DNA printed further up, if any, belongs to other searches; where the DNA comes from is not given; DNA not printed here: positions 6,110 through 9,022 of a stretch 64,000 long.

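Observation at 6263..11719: Tandem paralogous 'double' MCPs, each containing two complete membrane-anchor + linker + signalling modules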

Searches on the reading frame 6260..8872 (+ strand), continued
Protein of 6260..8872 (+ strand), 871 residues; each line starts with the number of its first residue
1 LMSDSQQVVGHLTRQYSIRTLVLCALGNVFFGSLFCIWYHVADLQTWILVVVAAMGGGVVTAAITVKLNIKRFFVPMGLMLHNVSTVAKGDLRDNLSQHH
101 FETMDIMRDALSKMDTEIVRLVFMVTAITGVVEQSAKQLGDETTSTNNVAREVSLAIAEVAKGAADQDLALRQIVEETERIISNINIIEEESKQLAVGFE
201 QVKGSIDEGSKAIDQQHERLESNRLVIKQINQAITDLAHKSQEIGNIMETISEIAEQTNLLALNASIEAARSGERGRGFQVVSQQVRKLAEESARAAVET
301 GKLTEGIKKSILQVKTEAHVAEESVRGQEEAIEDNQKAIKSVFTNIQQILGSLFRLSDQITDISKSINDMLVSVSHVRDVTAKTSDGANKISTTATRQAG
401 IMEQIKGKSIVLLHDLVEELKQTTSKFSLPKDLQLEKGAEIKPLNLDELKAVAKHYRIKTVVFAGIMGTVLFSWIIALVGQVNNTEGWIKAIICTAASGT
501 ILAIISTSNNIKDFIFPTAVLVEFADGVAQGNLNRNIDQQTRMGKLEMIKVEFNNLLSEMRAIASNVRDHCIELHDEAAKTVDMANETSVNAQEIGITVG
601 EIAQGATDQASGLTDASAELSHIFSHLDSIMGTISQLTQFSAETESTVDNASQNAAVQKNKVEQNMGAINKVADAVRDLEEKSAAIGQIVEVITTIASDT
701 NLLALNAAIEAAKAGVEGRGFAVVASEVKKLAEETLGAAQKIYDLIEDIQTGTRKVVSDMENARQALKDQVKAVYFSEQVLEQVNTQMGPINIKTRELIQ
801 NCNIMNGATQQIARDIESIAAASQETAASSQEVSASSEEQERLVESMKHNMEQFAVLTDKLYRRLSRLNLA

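Call 40: find_encoding_contigs(protein=P0011, flank=10000, max_places=2)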
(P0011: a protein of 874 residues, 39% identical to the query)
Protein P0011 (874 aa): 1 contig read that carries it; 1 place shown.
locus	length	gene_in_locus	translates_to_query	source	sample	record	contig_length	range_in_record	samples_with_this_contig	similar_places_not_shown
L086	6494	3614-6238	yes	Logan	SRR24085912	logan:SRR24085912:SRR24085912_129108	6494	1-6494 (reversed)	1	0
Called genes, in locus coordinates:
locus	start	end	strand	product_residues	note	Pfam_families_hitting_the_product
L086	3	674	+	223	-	?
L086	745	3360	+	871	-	PF00672:HAMP (faint), PF00015:MCPsignal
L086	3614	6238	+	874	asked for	PF00015:MCPsignal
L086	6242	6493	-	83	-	?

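Call 50: search_protein_representatives(alignment_id=A1)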
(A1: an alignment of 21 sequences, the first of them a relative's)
Query: 21 sequences, 869 profile positions. Proteins with E-value up to 0.001 (for the whole library): 245432; up to 1e-10: 227012; up to 1e-30: 98601. The best 150 are listed.
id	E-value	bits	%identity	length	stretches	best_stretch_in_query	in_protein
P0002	0.0e+00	1167.7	-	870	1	1-869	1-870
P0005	0.0e+00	1163.4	-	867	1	3-868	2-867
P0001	0.0e+00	1158.2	-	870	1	1-868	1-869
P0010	0.0e+00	1142.4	-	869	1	1-868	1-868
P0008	0.0e+00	1126.8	-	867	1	1-869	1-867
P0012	0.0e+00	1119.5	-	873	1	1-868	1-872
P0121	0.0e+00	1108.9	-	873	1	1-868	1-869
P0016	0.0e+00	1107.2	-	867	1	5-868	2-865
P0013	0.0e+00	1095.0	-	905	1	2-867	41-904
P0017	0.0e+00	1070.3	-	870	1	1-869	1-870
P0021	4.3e-298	1007.8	-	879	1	1-869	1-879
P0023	2.2e-294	995.6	-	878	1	3-869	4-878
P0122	8.9e-293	990.2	-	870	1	3-869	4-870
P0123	1.2e-290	983.2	-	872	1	1-866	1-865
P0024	5.5e-288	974.4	-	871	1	1-866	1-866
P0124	3.1e-281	952.0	-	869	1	3-866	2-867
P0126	6.8e-274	927.8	-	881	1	3-868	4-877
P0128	1.0e-263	894.1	-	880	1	4-868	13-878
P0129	1.0e-260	884.2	-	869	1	1-866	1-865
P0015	4.1e-253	859.0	-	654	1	219-869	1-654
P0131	1.1e-248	844.4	-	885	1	2-868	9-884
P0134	3.4e-240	816.3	-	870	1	4-868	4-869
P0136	2.8e-236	803.3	-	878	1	3-867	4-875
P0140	2.0e-208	711.2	-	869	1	4-869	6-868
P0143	3.3e-154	531.8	-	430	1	442-868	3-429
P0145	4.8e-149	514.7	-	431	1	444-868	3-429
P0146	2.4e-147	509.0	-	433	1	442-868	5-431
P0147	1.0e-146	507.0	-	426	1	1-419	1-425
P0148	6.3e-146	504.4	-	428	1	1-427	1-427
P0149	7.5e-143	494.2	-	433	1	3-431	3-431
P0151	2.1e-135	469.6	-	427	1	1-427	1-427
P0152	3.7e-135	468.8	-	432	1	442-867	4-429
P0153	3.8e-129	448.9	-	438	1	3-431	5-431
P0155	5.1e-128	445.1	-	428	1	1-427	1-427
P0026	5.3e-127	441.7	-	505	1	5-478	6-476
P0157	6.2e-120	418.4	-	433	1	2-426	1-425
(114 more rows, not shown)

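Call 51: find_encoding_contigs(protein=P0143, flank=6000, max_places=4)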
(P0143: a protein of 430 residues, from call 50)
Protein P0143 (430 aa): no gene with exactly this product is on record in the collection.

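Call 52: find_encoding_contigs(protein=P0147, flank=6000, max_places=4)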
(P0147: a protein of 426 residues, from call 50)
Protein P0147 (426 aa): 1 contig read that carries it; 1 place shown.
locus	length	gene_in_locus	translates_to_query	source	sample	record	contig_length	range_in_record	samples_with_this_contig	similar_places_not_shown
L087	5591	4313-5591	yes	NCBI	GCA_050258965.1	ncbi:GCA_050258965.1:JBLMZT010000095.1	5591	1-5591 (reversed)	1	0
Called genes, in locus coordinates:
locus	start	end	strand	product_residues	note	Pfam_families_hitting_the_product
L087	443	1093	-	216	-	PF01522:Polysacc_deac_1, PF03065:Glyco_hydro_57 (weak)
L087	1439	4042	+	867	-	PF00015:MCPsignal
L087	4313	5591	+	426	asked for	PF00015:MCPsignal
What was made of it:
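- Tried and rejected: P0147, a 426-aa "single" N-type hit, is a contig-end fragment, so I did not count it as a split form (call 52).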

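Call 54: find_encoding_contigs(protein=P0149, flank=8000, max_places=3)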
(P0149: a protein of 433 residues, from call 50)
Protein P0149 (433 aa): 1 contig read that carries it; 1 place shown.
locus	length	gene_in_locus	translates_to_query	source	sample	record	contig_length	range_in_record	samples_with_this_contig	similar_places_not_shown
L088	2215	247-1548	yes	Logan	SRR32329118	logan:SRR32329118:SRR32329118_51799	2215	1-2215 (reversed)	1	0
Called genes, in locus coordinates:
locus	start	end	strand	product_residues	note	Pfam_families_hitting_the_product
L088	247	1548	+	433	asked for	PF00015:MCPsignal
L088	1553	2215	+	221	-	?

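Call 55: find_encoding_contigs(protein=P0145, flank=8000, max_places=3)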
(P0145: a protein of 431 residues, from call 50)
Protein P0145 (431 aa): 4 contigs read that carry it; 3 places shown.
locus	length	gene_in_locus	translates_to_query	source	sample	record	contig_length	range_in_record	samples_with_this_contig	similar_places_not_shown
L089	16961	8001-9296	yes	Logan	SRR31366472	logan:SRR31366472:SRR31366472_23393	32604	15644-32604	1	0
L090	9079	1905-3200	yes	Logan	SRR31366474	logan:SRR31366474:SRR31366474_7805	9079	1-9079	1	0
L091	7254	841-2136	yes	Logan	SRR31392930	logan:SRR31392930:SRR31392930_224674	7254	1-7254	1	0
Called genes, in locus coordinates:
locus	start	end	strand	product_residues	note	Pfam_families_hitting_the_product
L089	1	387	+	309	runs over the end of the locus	PF01745:IPT (weak), PF01715:IPPT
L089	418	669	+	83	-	PF17209:Hfq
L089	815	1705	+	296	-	PF00004:AAA, PF17866:AAA_lid_6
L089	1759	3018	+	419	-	PF06838:Met_gamma_lyase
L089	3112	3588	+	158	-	PF04306:DUF456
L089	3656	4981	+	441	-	PF03951:Gln-synt_N, PF00120:Gln-synt_C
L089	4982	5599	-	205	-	PF01726:LexA_DNA_bind, PF12802:MarR_2 (weak), PF13412:HTH_24 (faint), PF00717:Peptidase_S24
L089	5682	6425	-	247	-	PF01171:ATP_bind_3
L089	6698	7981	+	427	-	PF00015:MCPsignal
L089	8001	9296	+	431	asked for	PF00015:MCPsignal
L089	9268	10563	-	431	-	PF00037:Fer4 (faint), PF12797:Fer4_2 (faint), PF13183:Fer4_8, PF13237:Fer4_10 (faint), PF12838:Fer4_7 (weak), PF13484:Fer4_16 (weak), PF13534:Fer4_17, PF02754:CCG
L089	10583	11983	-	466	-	PF01565:FAD_binding_4, PF02913:FAD-oxidase_C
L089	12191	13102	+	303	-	PF01565:FAD_binding_4, PF02873:MurB_C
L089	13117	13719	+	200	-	PF09335:VTT_dom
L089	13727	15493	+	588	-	PF02310:B12-binding, PF04055:Radical_SAM, PF13311:DUF4080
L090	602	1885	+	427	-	PF00015:MCPsignal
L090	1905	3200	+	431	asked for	PF00015:MCPsignal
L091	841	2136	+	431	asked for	PF00015:MCPsignal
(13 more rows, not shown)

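Call 56: find_encoding_contigs(protein=P0151, flank=8000, max_places=3)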
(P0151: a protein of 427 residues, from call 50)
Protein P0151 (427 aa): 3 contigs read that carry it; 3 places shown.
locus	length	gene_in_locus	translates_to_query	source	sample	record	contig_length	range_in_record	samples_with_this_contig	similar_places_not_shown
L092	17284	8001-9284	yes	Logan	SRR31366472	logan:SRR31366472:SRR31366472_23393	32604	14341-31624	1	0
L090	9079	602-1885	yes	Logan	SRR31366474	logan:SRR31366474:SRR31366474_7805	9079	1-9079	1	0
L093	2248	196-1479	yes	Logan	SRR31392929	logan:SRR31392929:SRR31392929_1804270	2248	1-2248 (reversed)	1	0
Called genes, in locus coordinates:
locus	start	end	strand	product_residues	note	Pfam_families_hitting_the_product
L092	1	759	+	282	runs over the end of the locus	PF04445:SAM_MT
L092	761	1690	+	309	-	PF01745:IPT (weak), PF01715:IPPT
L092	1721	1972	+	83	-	PF17209:Hfq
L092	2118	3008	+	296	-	PF00004:AAA, PF17866:AAA_lid_6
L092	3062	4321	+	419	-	PF06838:Met_gamma_lyase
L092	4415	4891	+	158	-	PF04306:DUF456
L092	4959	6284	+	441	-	PF03951:Gln-synt_N, PF00120:Gln-synt_C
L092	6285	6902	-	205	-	PF01726:LexA_DNA_bind, PF12802:MarR_2 (weak), PF13412:HTH_24 (faint), PF00717:Peptidase_S24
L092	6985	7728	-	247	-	PF01171:ATP_bind_3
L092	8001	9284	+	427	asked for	PF00015:MCPsignal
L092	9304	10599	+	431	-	PF00015:MCPsignal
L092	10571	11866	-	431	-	PF00037:Fer4 (faint), PF12797:Fer4_2 (faint), PF13183:Fer4_8, PF13237:Fer4_10 (faint), PF12838:Fer4_7 (weak), PF13484:Fer4_16 (weak), PF13534:Fer4_17, PF02754:CCG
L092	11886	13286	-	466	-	PF01565:FAD_binding_4, PF02913:FAD-oxidase_C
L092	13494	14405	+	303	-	PF01565:FAD_binding_4, PF02873:MurB_C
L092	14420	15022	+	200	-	PF09335:VTT_dom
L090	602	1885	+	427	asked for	PF00015:MCPsignal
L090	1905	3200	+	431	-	PF00015:MCPsignal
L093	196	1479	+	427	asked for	PF00015:MCPsignal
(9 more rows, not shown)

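Call 71: list_cluster_members(proteins=[P0143, P0145, P0146, P0152, P0148, P0149, P0151, P0153, P0155, P0157])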
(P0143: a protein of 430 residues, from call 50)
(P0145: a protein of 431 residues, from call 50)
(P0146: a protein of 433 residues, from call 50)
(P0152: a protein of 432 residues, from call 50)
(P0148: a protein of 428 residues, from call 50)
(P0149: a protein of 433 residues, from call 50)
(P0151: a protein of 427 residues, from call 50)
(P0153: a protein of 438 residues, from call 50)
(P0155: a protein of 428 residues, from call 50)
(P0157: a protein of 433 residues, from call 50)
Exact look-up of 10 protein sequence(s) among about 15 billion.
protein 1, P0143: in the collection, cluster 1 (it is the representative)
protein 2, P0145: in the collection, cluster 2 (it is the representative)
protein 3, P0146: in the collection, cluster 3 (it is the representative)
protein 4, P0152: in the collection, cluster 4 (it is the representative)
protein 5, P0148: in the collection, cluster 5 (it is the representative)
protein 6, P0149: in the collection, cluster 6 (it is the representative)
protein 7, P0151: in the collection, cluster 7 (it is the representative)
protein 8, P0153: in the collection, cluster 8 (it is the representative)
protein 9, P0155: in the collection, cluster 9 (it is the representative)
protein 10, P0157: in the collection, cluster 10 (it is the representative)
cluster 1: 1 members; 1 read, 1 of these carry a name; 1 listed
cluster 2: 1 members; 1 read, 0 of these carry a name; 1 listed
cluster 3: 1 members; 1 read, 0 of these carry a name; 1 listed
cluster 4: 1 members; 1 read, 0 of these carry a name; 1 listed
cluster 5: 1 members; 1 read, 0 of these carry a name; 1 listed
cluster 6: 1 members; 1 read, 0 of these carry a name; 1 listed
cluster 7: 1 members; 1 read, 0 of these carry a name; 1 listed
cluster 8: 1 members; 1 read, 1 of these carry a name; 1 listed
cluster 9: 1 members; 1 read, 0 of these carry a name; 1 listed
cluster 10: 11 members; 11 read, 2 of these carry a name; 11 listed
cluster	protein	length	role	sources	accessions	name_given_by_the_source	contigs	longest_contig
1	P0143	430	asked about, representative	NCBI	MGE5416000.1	MAG: methyl-accepting chemotaxis protein [Acidobacteriota bacterium]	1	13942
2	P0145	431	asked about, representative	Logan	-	-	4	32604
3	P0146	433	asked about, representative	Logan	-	-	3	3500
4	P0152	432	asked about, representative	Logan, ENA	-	-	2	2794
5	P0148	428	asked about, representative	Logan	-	-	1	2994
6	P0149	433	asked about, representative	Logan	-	-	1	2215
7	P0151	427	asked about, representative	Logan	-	-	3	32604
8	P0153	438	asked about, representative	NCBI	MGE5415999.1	MAG: methyl-accepting chemotaxis protein [Acidobacteriota bacterium]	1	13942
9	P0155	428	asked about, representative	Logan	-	-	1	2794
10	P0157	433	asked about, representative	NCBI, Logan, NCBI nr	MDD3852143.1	MAG: methyl-accepting chemotaxis protein [Syntrophomonadaceae bacterium] | methyl-accepting chemotaxis protein [Syntrophomonadaceae bacterium]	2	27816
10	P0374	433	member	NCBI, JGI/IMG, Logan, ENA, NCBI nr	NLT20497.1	MAG: hypothetical protein GXY16_05810 [Syntrophomonadaceae bacterium] | hypothetical protein [Syntrophomonadaceae bacterium]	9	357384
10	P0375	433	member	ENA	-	-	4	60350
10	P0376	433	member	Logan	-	-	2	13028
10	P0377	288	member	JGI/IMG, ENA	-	-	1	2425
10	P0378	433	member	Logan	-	-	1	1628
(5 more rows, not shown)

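Call 72: list_cluster_members(proteins=[P0121, P0123, P0124, P0126, P0128, P0129, P0131, P0134, P0136, P0140])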
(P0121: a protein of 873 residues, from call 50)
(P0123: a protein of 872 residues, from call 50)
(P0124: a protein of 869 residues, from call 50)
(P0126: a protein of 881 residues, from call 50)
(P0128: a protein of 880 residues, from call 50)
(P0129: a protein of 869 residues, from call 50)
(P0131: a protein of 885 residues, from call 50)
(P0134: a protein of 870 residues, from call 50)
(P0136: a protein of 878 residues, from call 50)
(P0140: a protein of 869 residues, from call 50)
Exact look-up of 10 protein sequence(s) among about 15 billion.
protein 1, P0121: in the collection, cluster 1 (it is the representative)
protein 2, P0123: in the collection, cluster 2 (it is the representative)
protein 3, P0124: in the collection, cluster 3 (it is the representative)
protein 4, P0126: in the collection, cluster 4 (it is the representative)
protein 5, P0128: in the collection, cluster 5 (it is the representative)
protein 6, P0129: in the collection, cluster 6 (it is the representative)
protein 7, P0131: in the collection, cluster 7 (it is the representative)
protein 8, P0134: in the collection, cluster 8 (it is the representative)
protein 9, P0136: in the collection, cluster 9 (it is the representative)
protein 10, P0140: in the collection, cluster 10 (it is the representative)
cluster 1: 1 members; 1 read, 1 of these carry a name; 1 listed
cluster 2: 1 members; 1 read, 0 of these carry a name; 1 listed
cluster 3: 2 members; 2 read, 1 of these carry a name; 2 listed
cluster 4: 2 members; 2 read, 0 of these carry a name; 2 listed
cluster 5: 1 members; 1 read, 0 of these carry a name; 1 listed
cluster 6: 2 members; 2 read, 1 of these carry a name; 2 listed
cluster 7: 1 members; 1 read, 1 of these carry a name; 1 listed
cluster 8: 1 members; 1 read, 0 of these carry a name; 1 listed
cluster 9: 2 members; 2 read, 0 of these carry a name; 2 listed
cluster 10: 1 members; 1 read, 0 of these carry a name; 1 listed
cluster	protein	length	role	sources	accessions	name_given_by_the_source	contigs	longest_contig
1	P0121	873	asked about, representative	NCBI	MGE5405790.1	MAG: methyl-accepting chemotaxis protein [Candidatus Saccharibacteria bacterium]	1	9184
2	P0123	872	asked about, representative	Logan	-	-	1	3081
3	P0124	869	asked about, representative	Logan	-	-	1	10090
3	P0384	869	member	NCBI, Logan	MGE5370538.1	MAG: methyl-accepting chemotaxis protein [Solirubrobacterales bacterium]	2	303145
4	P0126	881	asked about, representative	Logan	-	-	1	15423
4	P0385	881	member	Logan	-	-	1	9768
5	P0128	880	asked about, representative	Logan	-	-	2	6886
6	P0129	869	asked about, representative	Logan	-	-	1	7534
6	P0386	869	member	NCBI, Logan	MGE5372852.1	MAG: methyl-accepting chemotaxis protein [Solirubrobacterales bacterium]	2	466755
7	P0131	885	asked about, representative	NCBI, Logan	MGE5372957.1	MAG: methyl-accepting chemotaxis protein [Solirubrobacterales bacterium]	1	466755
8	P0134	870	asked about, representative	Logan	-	-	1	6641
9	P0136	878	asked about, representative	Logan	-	-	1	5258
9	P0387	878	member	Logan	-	-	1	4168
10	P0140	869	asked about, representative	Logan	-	-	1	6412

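Call 73: find_encoding_contigs(protein=P0157, flank=8000, max_places=3)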
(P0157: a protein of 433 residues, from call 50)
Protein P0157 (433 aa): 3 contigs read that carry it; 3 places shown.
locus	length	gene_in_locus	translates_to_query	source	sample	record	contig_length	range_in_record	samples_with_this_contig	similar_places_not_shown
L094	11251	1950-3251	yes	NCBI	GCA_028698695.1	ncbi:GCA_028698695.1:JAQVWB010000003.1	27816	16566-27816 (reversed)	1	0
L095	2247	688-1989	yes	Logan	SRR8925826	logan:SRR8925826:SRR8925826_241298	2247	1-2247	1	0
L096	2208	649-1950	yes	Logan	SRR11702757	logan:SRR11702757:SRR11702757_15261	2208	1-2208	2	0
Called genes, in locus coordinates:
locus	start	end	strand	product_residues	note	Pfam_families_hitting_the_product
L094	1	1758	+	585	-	PF02770:Acyl-CoA_dh_M, PF00441:Acyl-CoA_dh_1, PF22924:ACOX_C_alpha1 (weak), PF12806:Acyl-CoA_dh_C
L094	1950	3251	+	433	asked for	PF00015:MCPsignal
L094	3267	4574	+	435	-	PF00015:MCPsignal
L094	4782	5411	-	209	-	-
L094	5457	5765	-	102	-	-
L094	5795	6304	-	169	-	PF20234:DUF6591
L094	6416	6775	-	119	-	PF09685:MamF_MmsF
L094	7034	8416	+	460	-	PF01547:SBP_bac_1, PF13416:SBP_bac_8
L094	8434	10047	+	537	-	PF08281:Sigma70_r4_2 (weak), PF00196:GerE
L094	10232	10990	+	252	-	PF00378:ECH_1, PF16113:ECH_2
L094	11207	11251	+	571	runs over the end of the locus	PF02770:Acyl-CoA_dh_M, PF00441:Acyl-CoA_dh_1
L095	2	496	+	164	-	?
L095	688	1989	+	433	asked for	PF00015:MCPsignal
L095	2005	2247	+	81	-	?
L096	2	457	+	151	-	?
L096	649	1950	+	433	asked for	PF00015:MCPsignal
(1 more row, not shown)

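Call 74: find_encoding_contigs(protein=P0153, flank=10000, max_places=2)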
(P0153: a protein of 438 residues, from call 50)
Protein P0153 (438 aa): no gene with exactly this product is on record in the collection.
